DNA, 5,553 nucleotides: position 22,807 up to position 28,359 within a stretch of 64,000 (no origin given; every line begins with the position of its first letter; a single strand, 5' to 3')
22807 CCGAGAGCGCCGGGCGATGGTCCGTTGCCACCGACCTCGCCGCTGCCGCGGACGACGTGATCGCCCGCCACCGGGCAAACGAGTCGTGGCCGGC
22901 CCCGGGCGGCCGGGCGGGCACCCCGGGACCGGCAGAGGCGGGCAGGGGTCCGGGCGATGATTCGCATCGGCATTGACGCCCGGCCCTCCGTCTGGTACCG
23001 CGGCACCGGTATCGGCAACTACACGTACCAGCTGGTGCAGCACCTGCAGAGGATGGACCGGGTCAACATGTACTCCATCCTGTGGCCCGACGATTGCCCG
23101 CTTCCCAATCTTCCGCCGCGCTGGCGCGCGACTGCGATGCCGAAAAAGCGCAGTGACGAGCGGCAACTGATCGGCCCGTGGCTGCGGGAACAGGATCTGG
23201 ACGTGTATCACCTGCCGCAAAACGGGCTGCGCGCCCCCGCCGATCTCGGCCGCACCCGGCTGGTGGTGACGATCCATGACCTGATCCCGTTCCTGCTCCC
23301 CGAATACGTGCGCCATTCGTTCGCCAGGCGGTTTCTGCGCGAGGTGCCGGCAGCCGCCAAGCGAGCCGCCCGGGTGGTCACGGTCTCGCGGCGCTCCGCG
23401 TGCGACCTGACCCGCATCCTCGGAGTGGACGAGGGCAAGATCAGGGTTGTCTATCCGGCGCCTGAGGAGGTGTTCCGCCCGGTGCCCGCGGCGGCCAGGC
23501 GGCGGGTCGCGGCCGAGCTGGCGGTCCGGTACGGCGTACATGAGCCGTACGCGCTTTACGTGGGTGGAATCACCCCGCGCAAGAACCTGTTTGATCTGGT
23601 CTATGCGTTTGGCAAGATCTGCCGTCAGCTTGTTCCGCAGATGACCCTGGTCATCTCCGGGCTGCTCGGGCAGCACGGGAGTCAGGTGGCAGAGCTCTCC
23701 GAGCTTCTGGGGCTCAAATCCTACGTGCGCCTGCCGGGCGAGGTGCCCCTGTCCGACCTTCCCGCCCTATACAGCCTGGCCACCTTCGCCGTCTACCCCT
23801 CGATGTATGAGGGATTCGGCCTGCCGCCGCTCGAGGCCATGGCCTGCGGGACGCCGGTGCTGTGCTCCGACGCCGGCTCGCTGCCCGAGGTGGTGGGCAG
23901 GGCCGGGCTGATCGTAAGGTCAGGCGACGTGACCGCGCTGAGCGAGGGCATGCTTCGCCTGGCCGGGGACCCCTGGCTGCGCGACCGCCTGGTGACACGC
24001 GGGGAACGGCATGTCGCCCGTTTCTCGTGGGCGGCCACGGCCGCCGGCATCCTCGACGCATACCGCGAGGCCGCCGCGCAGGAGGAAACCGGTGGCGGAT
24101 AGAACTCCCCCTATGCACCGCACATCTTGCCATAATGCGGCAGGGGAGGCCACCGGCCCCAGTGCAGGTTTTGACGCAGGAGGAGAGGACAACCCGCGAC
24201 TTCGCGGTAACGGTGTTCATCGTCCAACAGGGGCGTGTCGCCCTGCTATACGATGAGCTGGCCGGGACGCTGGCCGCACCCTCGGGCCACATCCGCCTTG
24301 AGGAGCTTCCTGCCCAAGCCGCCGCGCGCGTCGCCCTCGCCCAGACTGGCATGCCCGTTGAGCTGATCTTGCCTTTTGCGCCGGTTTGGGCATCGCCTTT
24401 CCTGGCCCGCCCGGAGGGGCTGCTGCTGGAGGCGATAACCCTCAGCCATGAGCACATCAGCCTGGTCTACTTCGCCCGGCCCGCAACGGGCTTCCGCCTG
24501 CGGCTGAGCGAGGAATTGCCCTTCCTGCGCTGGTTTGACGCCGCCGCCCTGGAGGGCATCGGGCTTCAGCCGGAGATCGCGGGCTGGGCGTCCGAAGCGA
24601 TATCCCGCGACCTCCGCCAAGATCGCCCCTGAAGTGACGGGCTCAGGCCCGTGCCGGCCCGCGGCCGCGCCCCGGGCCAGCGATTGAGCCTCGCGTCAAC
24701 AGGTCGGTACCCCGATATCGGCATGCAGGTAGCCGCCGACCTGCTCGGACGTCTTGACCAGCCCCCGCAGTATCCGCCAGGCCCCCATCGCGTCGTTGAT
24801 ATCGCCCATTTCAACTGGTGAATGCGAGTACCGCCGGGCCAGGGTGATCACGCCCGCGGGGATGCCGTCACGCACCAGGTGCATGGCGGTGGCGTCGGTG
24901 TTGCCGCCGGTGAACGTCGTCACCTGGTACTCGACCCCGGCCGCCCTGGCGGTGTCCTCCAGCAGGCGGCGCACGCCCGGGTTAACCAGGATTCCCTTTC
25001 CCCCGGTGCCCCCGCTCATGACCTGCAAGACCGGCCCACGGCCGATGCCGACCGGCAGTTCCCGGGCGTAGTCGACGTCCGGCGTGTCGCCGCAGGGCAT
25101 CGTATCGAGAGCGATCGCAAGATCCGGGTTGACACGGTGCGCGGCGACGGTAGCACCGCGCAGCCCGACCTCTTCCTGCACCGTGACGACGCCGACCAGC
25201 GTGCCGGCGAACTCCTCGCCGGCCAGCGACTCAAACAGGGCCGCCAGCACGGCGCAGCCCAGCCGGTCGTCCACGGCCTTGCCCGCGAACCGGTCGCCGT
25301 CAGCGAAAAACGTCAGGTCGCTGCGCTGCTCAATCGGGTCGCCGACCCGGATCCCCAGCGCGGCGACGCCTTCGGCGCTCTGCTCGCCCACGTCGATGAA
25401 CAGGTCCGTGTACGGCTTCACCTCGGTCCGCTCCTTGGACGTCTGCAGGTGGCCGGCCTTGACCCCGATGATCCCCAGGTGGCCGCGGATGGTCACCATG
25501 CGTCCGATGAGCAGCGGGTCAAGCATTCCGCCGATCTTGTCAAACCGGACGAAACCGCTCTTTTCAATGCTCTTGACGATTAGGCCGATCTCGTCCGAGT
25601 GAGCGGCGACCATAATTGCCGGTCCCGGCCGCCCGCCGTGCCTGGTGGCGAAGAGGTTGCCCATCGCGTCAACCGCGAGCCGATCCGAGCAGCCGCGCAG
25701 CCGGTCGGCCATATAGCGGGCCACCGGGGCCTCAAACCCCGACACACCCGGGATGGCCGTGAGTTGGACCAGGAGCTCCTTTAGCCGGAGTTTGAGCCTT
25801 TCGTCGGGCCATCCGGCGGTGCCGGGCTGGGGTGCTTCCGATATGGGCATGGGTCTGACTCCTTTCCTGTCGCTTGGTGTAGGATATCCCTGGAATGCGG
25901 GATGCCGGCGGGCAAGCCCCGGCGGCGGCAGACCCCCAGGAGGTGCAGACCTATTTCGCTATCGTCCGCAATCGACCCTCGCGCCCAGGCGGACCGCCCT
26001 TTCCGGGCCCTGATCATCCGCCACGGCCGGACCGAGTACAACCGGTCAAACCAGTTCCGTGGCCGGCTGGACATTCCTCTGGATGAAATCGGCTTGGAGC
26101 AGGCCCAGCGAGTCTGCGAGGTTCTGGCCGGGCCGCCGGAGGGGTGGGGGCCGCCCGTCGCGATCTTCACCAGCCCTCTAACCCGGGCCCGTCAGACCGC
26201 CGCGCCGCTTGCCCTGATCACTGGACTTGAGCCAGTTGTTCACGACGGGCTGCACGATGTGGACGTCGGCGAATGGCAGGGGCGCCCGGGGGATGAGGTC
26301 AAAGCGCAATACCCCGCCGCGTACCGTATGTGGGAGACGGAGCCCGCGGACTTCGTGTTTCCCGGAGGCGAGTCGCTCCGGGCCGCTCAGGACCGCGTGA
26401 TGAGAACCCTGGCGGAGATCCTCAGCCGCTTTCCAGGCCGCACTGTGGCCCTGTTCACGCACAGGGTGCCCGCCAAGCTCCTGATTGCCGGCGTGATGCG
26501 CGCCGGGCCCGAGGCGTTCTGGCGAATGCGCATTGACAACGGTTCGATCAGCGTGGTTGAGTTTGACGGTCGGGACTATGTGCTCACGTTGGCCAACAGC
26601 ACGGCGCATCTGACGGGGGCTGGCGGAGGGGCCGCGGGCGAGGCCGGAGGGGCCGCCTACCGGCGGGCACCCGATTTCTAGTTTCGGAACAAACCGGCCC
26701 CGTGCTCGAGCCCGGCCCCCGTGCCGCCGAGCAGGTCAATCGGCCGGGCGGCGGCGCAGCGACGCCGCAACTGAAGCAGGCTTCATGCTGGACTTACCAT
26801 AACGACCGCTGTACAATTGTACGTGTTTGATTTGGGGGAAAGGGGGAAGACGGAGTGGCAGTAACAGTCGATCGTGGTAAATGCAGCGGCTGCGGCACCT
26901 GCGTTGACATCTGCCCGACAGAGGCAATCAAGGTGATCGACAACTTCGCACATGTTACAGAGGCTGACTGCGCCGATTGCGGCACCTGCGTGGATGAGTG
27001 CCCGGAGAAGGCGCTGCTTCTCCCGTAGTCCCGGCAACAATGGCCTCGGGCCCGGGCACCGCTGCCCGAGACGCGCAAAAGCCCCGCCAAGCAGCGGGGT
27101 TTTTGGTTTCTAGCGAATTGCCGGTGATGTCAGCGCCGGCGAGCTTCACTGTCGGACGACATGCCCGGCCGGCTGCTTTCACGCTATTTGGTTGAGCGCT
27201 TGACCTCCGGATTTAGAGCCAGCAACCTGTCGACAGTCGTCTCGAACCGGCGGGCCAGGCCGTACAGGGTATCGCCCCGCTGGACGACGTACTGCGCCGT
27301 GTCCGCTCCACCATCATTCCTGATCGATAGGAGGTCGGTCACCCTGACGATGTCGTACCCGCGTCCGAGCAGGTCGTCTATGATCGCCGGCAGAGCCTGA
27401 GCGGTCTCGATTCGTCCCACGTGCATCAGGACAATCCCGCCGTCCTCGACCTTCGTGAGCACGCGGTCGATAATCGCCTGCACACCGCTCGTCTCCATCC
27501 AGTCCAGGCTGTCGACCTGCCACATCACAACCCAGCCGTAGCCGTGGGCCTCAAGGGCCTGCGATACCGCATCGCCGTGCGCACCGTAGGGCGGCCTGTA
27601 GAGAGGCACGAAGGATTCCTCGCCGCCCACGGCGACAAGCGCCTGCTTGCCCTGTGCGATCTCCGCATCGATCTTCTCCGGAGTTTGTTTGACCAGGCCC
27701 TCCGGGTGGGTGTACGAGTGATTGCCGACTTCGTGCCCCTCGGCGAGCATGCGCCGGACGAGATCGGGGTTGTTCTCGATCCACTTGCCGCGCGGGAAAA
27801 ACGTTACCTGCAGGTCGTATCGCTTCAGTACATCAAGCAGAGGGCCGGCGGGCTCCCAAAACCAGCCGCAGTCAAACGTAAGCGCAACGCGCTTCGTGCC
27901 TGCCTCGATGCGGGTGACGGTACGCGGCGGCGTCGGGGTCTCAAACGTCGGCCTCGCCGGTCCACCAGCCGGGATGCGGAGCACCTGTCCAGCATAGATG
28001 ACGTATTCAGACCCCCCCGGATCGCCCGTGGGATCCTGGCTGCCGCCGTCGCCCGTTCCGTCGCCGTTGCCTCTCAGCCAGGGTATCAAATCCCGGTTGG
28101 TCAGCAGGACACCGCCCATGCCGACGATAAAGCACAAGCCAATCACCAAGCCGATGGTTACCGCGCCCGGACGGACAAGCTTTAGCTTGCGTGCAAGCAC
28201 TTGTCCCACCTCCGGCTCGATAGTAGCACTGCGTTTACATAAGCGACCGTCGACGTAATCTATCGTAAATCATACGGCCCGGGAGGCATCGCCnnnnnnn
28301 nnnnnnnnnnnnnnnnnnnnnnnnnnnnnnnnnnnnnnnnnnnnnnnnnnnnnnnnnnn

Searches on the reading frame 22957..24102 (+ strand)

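Call 54: search_protein_families(library=pfam, proteins=[window:22957-24102:+], max_evalue=0.00001)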
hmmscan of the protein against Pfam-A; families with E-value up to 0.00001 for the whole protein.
window:22957-24102:+ (381 aa): 5 families
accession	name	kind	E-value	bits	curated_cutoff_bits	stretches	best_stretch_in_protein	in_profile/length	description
PF00534.26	Glycos_transf_1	-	1.6e-33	116.1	26.4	1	196-350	15-170/172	Glycosyl transferases group 1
PF13692.12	Glyco_trans_1_4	-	9.7e-29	100.9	27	1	197-337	2-141/142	Glycosyl transferases group 1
PF13439.12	Glyco_transf_4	-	1.3e-13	51.8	28.5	1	18-167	3-164/170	Glycosyltransferase Family 4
PF13579.12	Glyco_trans_4_4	-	7.4e-10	39.8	29.7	1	17-167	1-157/158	Glycosyl transferase 4-like domain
PF20706.3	GT4-conflict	-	1.5e-09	37.8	26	1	134-307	144-314/385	Family 4 Glycosyltransferase in conflict systems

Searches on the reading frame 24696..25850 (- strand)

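Call 54: search_protein_families(library=pfam, proteins=[window:24696-25850:-], max_evalue=0.00001)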
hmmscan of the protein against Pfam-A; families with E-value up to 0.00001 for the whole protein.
window:24696-25850:- (384 aa): 2 families
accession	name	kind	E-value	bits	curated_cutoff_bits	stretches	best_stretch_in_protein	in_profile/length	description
PF05343.19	Peptidase_M42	-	2.6e-83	279.9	23.2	1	64-356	1-288/292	M42 glutamyl aminopeptidase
PF01546.33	Peptidase_M20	-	8.9e-06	26.2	24.6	0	190-365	30-204/206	Peptidase family M20/M25/M40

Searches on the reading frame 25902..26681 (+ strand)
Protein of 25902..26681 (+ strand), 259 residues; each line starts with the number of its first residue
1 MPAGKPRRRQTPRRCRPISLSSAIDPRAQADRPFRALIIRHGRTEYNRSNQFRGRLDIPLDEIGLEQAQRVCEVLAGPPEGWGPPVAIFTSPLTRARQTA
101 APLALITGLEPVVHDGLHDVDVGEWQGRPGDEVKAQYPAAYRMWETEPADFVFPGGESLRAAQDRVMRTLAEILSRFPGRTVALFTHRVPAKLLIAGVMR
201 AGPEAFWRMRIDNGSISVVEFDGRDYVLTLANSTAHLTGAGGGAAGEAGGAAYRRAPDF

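Call 54: search_protein_families(library=pfam, proteins=[window:25902-26681:+], max_evalue=0.00001)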
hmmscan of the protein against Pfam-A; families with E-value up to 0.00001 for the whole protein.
window:25902-26681:+ (259 aa): 1 family
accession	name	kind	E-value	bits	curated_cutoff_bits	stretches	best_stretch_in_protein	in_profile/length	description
PF00300.27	His_Phos_1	-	2e-53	181.4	21.7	1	37-233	2-193/194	Histidine phosphatase superfamily (branch 1)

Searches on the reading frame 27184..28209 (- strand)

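Call 54: search_protein_families(library=pfam, proteins=[window:27184-28209:-], max_evalue=0.00001)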
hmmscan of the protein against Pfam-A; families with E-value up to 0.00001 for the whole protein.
window:27184-28209:- (341 aa): 2 families
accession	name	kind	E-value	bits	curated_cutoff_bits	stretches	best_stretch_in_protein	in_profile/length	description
PF01522.26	Polysacc_deac_1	-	1.6e-31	109.3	23.1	1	103-224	4-121/124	Polysaccharide deacetylase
PF01476.26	LysM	-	3.5e-11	43.3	20.9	1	307-337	1-30/43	LysM domain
